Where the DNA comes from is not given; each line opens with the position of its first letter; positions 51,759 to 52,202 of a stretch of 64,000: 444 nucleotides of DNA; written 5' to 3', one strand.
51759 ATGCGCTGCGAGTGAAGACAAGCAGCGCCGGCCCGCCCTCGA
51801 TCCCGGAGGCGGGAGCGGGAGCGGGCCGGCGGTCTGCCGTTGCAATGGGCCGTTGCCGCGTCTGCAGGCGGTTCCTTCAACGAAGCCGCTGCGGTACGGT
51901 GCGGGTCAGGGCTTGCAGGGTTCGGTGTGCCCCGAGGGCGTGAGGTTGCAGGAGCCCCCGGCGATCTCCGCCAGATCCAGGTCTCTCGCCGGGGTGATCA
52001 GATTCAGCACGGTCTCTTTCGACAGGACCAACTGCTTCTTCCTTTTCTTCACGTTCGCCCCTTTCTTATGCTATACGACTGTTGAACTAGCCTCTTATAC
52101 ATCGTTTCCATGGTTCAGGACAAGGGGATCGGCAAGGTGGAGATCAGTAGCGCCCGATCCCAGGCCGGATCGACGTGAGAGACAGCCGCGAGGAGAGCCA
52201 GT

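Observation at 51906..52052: Unannotated 48-aa ORF with the hallmarks of a RiPP/bacteriocin precursor (double-glycine leader plus Cys/Ser/Thr core), sitting between a LanC-like gene and an AT-rich promoter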

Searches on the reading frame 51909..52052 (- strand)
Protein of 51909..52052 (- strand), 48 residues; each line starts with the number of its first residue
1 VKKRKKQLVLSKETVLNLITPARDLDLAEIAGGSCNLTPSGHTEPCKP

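Call 5: search_protein_families(library=pfam, proteins=[window:51909-52052:-], max_evalue=0.01)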
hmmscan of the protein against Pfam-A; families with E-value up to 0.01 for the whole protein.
seq(48 aa): 0 families

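Call 6: search_protein_families(library=ncbifam, proteins=[window:51909-52052:-], max_evalue=10)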
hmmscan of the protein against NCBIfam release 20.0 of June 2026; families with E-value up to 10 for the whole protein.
seq(48 aa): 1 family
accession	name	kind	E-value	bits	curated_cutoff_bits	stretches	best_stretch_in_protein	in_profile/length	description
NF038153.1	lant_leader_L1a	domain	0.07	13.3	22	1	1-18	1-21/32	class I lanthipeptide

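Call 8: find_homologous_proteins(query=window:51909-52052:-, max_evalue=10)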
Query seq(48 aa) (48 aa): 6 proteins with E <= 10 among 6 candidates.
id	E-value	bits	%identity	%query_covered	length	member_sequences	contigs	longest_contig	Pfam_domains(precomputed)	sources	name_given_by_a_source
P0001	1.5e-23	97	98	100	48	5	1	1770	-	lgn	-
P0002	2.1e-16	75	78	96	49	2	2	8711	-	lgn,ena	-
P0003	3.0e-16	75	76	96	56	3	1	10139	-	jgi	jgi:hypothetical protein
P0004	3.1e-16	75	78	96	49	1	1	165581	-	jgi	jgi:hypothetical protein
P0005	2.3e-15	72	76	96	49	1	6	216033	-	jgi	jgi:hypothetical protein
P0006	2.1e-12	63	71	94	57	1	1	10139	-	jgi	jgi:hypothetical protein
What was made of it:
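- Homologues have E down to 1e-23 (call 8).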

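Call 11: find_encoding_contigs(protein=P0004, flank=10000, max_places=3)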
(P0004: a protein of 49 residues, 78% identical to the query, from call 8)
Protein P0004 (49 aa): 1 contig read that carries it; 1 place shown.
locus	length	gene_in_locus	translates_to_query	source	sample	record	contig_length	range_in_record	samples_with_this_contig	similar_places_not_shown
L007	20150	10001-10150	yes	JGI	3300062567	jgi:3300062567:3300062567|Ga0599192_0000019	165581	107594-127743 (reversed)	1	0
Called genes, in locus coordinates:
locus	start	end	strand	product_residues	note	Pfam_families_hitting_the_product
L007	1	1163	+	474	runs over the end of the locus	PF01546:Peptidase_M20, PF07687:M20_dimer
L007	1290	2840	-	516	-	PF04185:Phosphoesterase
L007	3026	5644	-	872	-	PF09586:YfhO (weak)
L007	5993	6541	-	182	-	PF05685:Uma2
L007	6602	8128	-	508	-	PF13541:ChlI, PF00493:MCM (faint), PF01078:Mg_chelatase, PF07728:AAA_5 (faint), PF13335:Mg_chelatase_C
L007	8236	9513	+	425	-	PF05147:LANC_like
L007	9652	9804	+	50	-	-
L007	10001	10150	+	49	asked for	-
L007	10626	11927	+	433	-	PF13439:Glyco_transf_4 (weak), PF13579:Glyco_trans_4_4, PF13692:Glyco_trans_1_4, PF13524:Glyco_trans_1_2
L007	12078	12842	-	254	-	PF01061:ABC2_membrane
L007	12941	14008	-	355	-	PF00535:Glycos_transf_2, PF13641:Glyco_tranf_2_3, PF13632:Glyco_trans_2_3 (weak)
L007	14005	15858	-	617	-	PF00535:Glycos_transf_2, PF13641:Glyco_tranf_2_3, PF13632:Glyco_trans_2_3 (weak), PF00534:Glycos_transf_1, PF13692:Glyco_trans_1_4, PF13524:Glyco_trans_1_2, PF20706:GT4-conflict (weak)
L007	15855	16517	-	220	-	-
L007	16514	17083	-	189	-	-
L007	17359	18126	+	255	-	PF00535:Glycos_transf_2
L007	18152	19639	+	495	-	PF00535:Glycos_transf_2, PF13641:Glyco_tranf_2_3, PF13489:Methyltransf_23, PF13847:Methyltransf_31, PF08241:Methyltransf_11, PF08242:Methyltransf_12, PF13649:Methyltransf_25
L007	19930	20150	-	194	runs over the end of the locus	PF14235:DUF4337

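Call 12: find_encoding_contigs(protein=P0005, flank=10000, max_places=4)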
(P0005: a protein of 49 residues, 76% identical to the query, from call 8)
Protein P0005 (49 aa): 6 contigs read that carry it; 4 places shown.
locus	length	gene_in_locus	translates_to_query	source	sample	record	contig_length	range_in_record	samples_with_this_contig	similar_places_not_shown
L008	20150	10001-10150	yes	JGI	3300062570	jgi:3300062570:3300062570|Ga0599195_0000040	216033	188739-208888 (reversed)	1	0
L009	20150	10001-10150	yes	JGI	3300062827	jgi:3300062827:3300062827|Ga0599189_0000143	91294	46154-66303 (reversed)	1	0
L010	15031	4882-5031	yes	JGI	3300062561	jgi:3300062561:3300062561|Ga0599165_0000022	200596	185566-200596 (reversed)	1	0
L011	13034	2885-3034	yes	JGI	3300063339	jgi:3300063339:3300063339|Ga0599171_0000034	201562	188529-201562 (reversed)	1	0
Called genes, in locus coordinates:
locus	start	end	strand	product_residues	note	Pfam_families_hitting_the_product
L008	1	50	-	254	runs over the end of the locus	PF01694:Rhomboid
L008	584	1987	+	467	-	PF01546:Peptidase_M20, PF07687:M20_dimer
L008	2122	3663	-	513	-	PF04185:Phosphoesterase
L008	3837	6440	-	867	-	PF09586:YfhO (faint)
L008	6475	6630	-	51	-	-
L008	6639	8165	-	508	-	PF13541:ChlI, PF00493:MCM (faint), PF01078:Mg_chelatase, PF07728:AAA_5 (faint), PF13335:Mg_chelatase_C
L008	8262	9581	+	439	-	PF05147:LANC_like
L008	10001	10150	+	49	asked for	-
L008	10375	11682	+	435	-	PF13439:Glyco_transf_4 (weak), PF13579:Glyco_trans_4_4, PF13524:Glyco_trans_1_2, PF13692:Glyco_trans_1_4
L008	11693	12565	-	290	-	PF01061:ABC2_membrane, PF12698:ABC2_membrane_3 (weak)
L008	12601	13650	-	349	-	PF00535:Glycos_transf_2, PF13641:Glyco_tranf_2_3, PF13632:Glyco_trans_2_3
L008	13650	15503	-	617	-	PF00535:Glycos_transf_2, PF13641:Glyco_tranf_2_3, PF13632:Glyco_trans_2_3 (weak), PF00534:Glycos_transf_1, PF13692:Glyco_trans_1_4, PF13524:Glyco_trans_1_2, PF20706:GT4-conflict (weak)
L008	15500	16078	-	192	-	-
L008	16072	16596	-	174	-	-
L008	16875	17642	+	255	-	PF00535:Glycos_transf_2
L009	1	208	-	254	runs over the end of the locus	PF01694:Rhomboid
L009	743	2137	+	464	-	PF01546:Peptidase_M20, PF07687:M20_dimer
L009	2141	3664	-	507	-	PF04185:Phosphoesterase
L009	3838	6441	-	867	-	PF09586:YfhO (faint)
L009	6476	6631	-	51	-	-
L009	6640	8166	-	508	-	PF13541:ChlI, PF00493:MCM (faint), PF01078:Mg_chelatase, PF07728:AAA_5 (faint), PF13335:Mg_chelatase_C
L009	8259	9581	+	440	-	PF05147:LANC_like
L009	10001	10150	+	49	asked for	-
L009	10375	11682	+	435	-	PF13439:Glyco_transf_4 (weak), PF13579:Glyco_trans_4_4, PF13524:Glyco_trans_1_2, PF13692:Glyco_trans_1_4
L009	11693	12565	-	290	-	PF01061:ABC2_membrane, PF12698:ABC2_membrane_3 (weak)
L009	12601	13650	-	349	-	PF00535:Glycos_transf_2, PF13641:Glyco_tranf_2_3, PF13632:Glyco_trans_2_3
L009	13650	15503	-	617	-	PF00535:Glycos_transf_2, PF13641:Glyco_tranf_2_3, PF13632:Glyco_trans_2_3 (weak), PF00534:Glycos_transf_1, PF13692:Glyco_trans_1_4, PF13524:Glyco_trans_1_2, PF20706:GT4-conflict (weak)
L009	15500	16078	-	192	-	-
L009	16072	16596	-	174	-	-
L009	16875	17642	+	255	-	PF00535:Glycos_transf_2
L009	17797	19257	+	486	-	PF13641:Glyco_tranf_2_3, PF00535:Glycos_transf_2, PF10111:Glyco_tranf_2_2 (faint), PF13489:Methyltransf_23, PF08241:Methyltransf_11, PF08242:Methyltransf_12, PF13649:Methyltransf_25, PF13847:Methyltransf_31 (weak)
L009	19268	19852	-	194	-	PF14235:DUF4337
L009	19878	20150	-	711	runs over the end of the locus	PF00990:GGDEF, PF00563:EAL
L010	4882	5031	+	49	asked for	-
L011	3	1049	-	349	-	PF13541:ChlI, PF00493:MCM (faint), PF01078:Mg_chelatase, PF07728:AAA_5 (faint)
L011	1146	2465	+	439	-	PF05147:LANC_like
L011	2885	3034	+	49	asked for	-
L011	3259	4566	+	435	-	PF13439:Glyco_transf_4 (weak), PF13579:Glyco_trans_4_4, PF13524:Glyco_trans_1_2, PF13692:Glyco_trans_1_4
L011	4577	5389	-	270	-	PF01061:ABC2_membrane, PF12698:ABC2_membrane_3 (weak)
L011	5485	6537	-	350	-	PF00535:Glycos_transf_2, PF13641:Glyco_tranf_2_3, PF13632:Glyco_trans_2_3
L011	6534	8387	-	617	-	PF00535:Glycos_transf_2, PF13641:Glyco_tranf_2_3, PF13632:Glyco_trans_2_3 (weak), PF00534:Glycos_transf_1, PF13692:Glyco_trans_1_4, PF13524:Glyco_trans_1_2, PF20706:GT4-conflict (weak)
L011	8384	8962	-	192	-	-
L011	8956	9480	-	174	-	-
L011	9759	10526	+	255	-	PF00535:Glycos_transf_2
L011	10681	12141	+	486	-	PF13641:Glyco_tranf_2_3, PF00535:Glycos_transf_2, PF10111:Glyco_tranf_2_2 (faint), PF13489:Methyltransf_23, PF08241:Methyltransf_11, PF08242:Methyltransf_12, PF13649:Methyltransf_25, PF13847:Methyltransf_31 (weak), +1 more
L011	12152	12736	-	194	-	PF14235:DUF4337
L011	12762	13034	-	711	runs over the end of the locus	PF00990:GGDEF, PF00563:EAL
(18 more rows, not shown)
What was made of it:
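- Tried and rejected: The GT4 in L007-L011 belongs to a polysaccharide cluster (calls 11, 12).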

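Call 13: find_encoding_contigs(protein=P0003, flank=10000, max_places=3)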
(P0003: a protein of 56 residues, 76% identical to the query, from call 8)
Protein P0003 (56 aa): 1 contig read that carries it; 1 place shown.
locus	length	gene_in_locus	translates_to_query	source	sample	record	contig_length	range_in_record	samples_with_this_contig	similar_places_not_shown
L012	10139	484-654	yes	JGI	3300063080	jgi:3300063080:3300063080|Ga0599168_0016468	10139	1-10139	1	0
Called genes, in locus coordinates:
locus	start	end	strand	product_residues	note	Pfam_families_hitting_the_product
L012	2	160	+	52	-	?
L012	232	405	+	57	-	-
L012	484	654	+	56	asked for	-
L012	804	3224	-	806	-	PF12704:MacB_PCD, PF02687:FtsX, PF12704:MacB_PCD, PF02687:FtsX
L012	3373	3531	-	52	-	-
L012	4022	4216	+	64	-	-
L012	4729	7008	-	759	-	PF10670:DUF4198 (faint), PF13715:CarbopepD_reg_2 (faint), PF13620:CarboxypepD_reg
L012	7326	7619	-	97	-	PF01909:NTP_transf_2, PF18765:Polbeta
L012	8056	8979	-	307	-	-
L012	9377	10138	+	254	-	?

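Call 79: search_protein_families(library=ncbifam, alignment_id=A5, max_evalue=0.1)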
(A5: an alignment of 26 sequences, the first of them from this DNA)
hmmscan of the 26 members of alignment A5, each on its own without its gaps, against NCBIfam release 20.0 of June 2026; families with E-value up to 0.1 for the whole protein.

A. member 1, seq(48 aa): 1 family
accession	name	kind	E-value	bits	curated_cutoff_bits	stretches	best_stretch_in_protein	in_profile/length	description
NF038153.1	lant_leader_L1a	domain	0.07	13.3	22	0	1-18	1-21/32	class I lanthipeptide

B. families by the number of members that match (of 26 scanned): 9 families
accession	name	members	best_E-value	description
NF038153.1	lant_leader_L1a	21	1.9e-09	class I lanthipeptide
NF038158.1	lant_leader_L1b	10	6.4e-05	class I lanthipeptide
TIGR04149.1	GG_sam_targ_CFB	8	4.9e-06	TIGR04149 family rSAM-modified RiPP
NF046113.1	BLP_Lacticasei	1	0.008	bacteriocin-like peptide, LSEI_2386 family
TIGR01847.1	bacteriocin_sig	1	0.018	bacteriocin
NF000539.0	plantaricin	1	0.021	plantaricin C family lantibiotic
TIGR03847.1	TIGR03847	1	0.032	conserved hypothetical protein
NF038167.1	cyan_ocin_like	1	0.066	CTB family bacteriocin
NF002806.0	PRK02948.1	1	0.098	IscS subfamily cysteine desulfurase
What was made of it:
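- On Class I lanthipeptide biosynthetic system: 21/26 aligned relatives hit it, best 1.9e-9 (call 79).
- On Double-glycine-leader peptides exported by C39 peptidase ABC transporters: 1/26 relatives hit at E 0.018 (call 79).
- Leader family: NF038153 and NF038158 hits in 21 and 10 of 26 relatives (call 79).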
